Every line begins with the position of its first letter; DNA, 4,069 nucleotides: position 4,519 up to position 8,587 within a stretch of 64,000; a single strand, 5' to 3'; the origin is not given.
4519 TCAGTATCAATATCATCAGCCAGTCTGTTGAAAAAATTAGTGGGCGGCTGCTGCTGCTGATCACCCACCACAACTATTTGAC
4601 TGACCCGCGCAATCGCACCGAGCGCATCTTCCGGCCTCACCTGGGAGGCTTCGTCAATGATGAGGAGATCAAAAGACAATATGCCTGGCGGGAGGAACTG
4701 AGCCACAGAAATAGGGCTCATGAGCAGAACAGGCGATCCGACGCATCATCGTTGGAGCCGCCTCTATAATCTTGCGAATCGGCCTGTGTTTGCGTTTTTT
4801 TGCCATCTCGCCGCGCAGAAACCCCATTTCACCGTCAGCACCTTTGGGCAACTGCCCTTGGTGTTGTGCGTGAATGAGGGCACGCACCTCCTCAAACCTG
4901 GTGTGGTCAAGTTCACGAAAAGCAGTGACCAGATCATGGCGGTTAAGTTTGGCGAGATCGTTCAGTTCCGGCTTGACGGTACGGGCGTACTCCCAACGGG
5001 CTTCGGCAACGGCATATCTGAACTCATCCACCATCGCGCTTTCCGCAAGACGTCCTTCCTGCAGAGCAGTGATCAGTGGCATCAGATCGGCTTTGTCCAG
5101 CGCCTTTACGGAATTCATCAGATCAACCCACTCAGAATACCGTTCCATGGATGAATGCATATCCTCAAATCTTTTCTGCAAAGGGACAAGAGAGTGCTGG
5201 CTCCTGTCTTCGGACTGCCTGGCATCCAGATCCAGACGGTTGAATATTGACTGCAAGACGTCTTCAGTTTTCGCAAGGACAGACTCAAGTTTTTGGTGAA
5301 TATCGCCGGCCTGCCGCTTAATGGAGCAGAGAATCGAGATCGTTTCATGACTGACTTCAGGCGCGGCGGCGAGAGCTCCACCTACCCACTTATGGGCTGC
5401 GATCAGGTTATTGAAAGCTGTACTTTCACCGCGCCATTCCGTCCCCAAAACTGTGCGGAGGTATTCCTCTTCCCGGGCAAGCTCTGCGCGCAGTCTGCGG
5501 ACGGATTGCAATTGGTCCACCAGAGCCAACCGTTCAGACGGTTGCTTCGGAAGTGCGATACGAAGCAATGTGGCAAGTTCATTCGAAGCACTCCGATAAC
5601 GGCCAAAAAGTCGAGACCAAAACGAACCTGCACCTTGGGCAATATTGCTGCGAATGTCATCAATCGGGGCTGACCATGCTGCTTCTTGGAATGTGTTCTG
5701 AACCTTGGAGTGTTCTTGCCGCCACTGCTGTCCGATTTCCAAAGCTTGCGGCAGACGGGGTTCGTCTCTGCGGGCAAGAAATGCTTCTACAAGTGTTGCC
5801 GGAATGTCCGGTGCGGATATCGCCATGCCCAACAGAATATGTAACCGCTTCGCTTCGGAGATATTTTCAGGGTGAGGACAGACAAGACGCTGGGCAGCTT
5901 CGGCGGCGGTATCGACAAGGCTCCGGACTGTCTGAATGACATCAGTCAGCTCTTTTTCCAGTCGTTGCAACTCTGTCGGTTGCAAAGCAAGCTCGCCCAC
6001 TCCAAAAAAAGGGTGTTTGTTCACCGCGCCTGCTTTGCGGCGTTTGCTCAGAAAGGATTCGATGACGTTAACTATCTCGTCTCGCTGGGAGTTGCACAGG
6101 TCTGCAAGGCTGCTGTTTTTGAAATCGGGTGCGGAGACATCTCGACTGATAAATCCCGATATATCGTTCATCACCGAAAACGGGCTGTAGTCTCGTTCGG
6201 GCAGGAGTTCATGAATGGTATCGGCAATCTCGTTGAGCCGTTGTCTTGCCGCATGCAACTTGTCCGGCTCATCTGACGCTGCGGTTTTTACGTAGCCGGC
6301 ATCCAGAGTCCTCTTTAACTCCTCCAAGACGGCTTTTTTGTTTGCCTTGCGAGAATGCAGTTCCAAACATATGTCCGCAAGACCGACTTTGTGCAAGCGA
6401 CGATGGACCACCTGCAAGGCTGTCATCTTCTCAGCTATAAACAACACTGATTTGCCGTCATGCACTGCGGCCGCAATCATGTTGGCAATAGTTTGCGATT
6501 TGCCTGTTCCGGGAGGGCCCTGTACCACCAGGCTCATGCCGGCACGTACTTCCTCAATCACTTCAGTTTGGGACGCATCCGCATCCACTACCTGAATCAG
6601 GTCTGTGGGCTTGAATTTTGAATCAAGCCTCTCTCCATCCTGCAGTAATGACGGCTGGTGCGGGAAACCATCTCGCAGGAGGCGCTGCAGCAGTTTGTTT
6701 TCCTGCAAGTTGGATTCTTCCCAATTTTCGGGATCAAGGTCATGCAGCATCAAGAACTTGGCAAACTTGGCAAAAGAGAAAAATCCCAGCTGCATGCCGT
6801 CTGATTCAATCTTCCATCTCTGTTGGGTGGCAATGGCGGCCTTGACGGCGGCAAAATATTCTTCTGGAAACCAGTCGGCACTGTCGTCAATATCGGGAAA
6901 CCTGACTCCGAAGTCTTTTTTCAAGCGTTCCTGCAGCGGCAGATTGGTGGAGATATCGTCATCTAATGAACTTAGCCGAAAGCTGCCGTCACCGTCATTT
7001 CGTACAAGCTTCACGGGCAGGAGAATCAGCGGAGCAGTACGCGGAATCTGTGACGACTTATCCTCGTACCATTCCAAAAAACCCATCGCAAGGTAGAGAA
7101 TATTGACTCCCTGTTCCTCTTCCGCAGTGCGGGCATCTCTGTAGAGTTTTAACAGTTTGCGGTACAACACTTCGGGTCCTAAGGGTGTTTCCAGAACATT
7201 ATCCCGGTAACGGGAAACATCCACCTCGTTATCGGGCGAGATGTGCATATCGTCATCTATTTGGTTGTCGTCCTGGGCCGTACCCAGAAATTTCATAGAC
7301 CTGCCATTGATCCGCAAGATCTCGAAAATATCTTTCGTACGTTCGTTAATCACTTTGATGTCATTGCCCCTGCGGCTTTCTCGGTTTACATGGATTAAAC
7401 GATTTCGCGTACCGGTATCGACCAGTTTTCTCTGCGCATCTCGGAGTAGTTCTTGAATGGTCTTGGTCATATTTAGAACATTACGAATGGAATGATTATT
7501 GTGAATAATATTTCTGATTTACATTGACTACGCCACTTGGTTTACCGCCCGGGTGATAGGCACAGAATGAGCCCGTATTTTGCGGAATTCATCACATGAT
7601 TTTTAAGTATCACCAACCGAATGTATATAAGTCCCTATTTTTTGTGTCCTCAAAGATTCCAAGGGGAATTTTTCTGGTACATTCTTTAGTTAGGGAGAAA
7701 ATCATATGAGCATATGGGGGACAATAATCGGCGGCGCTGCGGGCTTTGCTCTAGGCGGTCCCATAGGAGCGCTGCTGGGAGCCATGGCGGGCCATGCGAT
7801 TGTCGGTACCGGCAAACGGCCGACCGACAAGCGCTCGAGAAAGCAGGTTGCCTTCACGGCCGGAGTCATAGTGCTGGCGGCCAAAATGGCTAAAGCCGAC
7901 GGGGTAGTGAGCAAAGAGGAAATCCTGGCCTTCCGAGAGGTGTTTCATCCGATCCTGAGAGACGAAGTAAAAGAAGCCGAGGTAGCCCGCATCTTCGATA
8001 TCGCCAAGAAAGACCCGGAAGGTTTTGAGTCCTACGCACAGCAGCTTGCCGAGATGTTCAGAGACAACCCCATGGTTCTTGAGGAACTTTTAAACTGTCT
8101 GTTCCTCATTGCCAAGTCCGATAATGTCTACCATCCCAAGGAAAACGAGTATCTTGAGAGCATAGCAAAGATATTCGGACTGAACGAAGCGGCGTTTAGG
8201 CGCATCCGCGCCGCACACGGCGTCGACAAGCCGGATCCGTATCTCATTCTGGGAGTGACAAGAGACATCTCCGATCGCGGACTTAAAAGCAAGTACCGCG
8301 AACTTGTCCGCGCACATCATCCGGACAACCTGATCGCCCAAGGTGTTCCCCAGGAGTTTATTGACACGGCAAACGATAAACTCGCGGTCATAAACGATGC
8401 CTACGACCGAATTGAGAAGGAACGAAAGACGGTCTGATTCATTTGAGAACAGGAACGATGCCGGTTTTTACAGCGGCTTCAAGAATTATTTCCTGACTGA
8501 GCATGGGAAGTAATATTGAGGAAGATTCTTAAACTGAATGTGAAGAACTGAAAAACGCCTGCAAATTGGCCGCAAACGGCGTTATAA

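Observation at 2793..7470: Giant DUF4011-helicase/Vsr-nuclease (Hhe-like) gene is frameshifted; second inactivated defence-type gene in the window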

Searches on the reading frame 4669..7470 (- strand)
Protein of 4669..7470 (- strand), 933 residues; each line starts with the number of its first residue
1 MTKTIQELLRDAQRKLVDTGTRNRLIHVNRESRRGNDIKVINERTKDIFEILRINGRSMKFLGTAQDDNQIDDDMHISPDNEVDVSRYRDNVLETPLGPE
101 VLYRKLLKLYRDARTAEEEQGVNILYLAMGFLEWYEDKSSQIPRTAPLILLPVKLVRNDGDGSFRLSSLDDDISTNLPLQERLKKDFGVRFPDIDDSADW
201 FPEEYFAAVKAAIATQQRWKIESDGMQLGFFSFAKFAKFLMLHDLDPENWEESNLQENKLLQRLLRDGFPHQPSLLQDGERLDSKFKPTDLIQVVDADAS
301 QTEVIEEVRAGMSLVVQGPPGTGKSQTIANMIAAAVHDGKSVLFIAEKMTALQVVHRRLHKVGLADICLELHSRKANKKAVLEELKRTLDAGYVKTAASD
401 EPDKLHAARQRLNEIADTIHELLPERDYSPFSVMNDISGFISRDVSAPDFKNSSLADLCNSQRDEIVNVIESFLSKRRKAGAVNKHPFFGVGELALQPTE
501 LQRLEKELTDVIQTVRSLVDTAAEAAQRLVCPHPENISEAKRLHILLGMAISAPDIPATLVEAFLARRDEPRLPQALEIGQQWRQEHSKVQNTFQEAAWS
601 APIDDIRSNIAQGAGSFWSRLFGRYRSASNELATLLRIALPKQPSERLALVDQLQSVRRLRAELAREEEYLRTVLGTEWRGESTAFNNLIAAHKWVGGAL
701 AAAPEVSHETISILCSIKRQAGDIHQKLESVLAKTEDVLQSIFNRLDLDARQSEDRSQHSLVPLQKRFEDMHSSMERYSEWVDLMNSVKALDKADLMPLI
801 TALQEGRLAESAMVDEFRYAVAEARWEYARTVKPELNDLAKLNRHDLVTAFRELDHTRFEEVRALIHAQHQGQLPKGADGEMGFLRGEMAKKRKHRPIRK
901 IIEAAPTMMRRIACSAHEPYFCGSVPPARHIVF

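Call 6: search_protein_families(library=pfam, proteins=[window:4669-7470:-], max_evalue=0.01)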
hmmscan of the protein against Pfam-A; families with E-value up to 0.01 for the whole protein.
window:4669-7470:- (933 aa): 10 families
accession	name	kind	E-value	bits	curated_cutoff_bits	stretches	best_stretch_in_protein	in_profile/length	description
PF13195.11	DUF4011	-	9.4e-40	136.6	22.2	1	15-183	1-158/158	Protein of unknown function (DUF4011)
PF13086.12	AAA_11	-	4.1e-06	27.2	27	1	298-361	3-74/257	AAA domain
PF13604.12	AAA_30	-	1.3e-05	25.5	27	1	298-358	3-65/191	AAA domain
PF00270.35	DEAD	-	0.00022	21.4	26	1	300-386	3-93/167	DEAD/DEAH box helicase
PF13401.12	AAA_22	-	0.00025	21.8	27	1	312-416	6-105/130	AAA domain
PF13191.12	AAA_16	-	0.00048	21.1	32.6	1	304-412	15-123/167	AAA ATPase domain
PF13245.12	AAA_19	-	0.001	19.7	25.1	1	301-359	1-61/134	AAA domain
PF20720.3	nSTAND3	-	0.0079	16.3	27.2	0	306-366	12-72/155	Novel STAND NTPase 3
PF07728.20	AAA_5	-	0.0093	16.4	22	0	314-359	2-47/139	AAA domain (dynein-related subfamily)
PF04851.21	ResIII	-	0.0097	16.3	22.5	0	301-378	8-95/164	Type III restriction enzyme, res subunit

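Call 7: search_protein_families(library=padloc, proteins=[window:4669-7470:-], max_evalue=0.01)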
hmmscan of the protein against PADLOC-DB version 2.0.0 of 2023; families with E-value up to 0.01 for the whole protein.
window:4669-7470:- (933 aa): 9 families
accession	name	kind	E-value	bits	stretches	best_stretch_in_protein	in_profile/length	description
PDLC05009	PDC-S37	-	2.8e-258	858.6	1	1-912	1-916/1550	-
PDLC02194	Hhe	-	1.6e-68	229.1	2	89-389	209-518/1911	-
PDLC04140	mad8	-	3.5e-08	31.3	1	302-438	18-151/314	mads_8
PDLC03920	MkoA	-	4.1e-08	30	1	297-450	616-722/1112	-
PDLC01439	typeIV_DinG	-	0.00021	18.1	1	303-380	26-102/575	CAS-IV-A; associated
PDLC03921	MkoA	-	0.00075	15.2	1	315-340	1046-1071/1607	-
PDLC03924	MkoC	-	0.0013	14.9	1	300-335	252-290/1136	-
PDLC01734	typeIV_RecD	-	0.0017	14.7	1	295-347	338-390/763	RecD_0_IVD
PDLC05035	PDC-S53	-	0.0019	14.3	1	315-361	514-558/900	-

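Call 19: find_related_loci(query=window:4669-7470:-, collection=genome_contigs, flank=10000)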
Query window:4669-7470:- (933 aa) in genome_contigs; peptide patterns used: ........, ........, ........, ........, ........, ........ (x = any residue, [..] = any of these).
41 stretches matched a pattern; 2 encode a relative of the query (tblastn E <= 1e-3); 2 distinct loci.
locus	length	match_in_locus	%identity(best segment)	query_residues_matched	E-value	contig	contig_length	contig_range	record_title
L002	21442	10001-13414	38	79-928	5e-58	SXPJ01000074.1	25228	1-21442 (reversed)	MAG: Bdellovibrionales bacterium isolate F1-120-MAGs249 F1-120__c631521, whole genome shotgun sequence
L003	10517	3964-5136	33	9-422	1e-53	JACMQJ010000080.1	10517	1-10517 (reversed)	MAG: Candidatus Sericytochromatia bacterium isolate LF-bin-423 FL-bin-423-contig-k141_135119, whole genome shotgun seque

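Call 41: search_protein_families(library=ncbifam, proteins=[window:4669-7470:-], max_evalue=0.001)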
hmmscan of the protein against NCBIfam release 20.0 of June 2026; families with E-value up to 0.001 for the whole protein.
window:4669-7470:- (933 aa): 6 families
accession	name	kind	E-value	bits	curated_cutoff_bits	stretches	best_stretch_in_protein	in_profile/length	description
NF058533.1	antiphage_ProA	equivalog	4.8e-186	621.1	1500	1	4-913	355-1283/1903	anti-phage protein ProA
NF042953.1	Hhe_antiphage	equivalog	3.3e-111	372.9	2000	2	81-596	106-641/1797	DUF4011 domain-containing anti-phage protein Hhe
NF040671.1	PLuB_AAA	exception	3.1e-07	28.2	999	1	297-387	816-908/1256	PLuB system helicase-like protein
TIGR00376.1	TIGR00376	hypoth_equivalog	6.7e-06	24.8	348.9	1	298-371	160-232/639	IGHMBP2 family helicase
TIGR03600.1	phage_DnaB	exception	0.00042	19.4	498.65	0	312-367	195-252/421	phage replicative helicase, DnaB family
TIGR01448.2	helicase_RecD2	equivalog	0.00085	17.6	500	0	280-346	300-366/713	SF1B family DNA helicase RecD2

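Call 81: predict_structure(alignment_id=A3)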
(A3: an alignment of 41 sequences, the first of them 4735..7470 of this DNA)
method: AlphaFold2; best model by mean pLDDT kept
length: 912 residues; sequences in the alignment: 41
mean_pLDDT: 80.8   pTM: 0.45
mean pLDDT of the five models: 80.8, 77.9, 77.1, 76.5, 73.5
residues with pLDDT >= 90: 342; 70-90: 381; 50-70: 148; < 50: 41
segments of 3 or more residues with pLDDT < 50: 18-22, 69-83, 233-240, 268-272, 751-753
pLDDT, mean of each block of 10 residues (from residue 1): 60 51 63 78 89 89 72 30 61 87 88 73 83 83 87 86 84 76 79 77 90 87 90 45 55 57 51 53 59 64 66 65 73 76 72 79 74 61 81 59 66 84 92 94 91 92 95 94 90 91 94 95 92 92 92 85 88 93 91 90 90 87 89 92 91 92 92 90 90 91 86 87 92 93 84 69 93 94 94 91 90 95 95 85 71 72 74 76 87 82 82 72
secondary structure, 60 per line:
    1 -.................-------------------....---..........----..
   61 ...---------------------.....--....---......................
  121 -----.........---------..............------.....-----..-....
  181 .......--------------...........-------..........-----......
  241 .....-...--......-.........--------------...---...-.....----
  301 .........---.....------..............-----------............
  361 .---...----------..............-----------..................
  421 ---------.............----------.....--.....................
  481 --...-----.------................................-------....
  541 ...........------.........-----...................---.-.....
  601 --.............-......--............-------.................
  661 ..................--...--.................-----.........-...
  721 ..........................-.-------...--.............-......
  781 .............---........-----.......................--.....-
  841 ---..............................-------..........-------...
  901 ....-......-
elements in order (helices of 4 or more, strands of 3 or more residues): H2-18 E38-41 H45-54 E59-63 H85-89 E92-95 H99-120 E126-134 E144-157 E164-168 H177-187 H202-212 E220-229 H235-245 H252-257 H259-267 E292-296 H301-309 E313-317 H324-337 H349-361 H378-391 H403-420 H430-442 H453-457 H460-480 H498-529 H537-551 H558-566 H572-590 H596-600 H603-615 H617-622 H625-635 H644-678 H686-702 H708-716 H718-746 H761-773 H775-793 H797-804 H810-832 H835-839 H844-873 H881-890 H898-904 H906-911

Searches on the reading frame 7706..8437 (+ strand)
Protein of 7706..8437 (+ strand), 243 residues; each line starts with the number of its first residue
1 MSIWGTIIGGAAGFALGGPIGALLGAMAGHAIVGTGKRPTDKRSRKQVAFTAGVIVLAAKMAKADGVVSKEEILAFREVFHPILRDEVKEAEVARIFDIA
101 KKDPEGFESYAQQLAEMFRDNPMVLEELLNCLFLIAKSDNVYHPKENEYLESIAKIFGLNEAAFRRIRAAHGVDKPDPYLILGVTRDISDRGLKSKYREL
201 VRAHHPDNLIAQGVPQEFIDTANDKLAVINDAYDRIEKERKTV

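Call 22: search_protein_families(library=pfam, proteins=[window:7706-8437:+], max_evalue=0.0001)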
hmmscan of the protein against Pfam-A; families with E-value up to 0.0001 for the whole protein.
window:7706-8437:+ (243 aa): 2 families
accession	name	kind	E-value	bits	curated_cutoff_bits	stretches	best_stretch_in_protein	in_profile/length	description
PF05099.18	TerB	-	2.1e-22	80.1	24.4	1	53-169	3-118/118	Tellurite resistance protein TerB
PF00226.36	DnaJ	-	1.5e-08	35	27.8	1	177-240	1-57/63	DnaJ domain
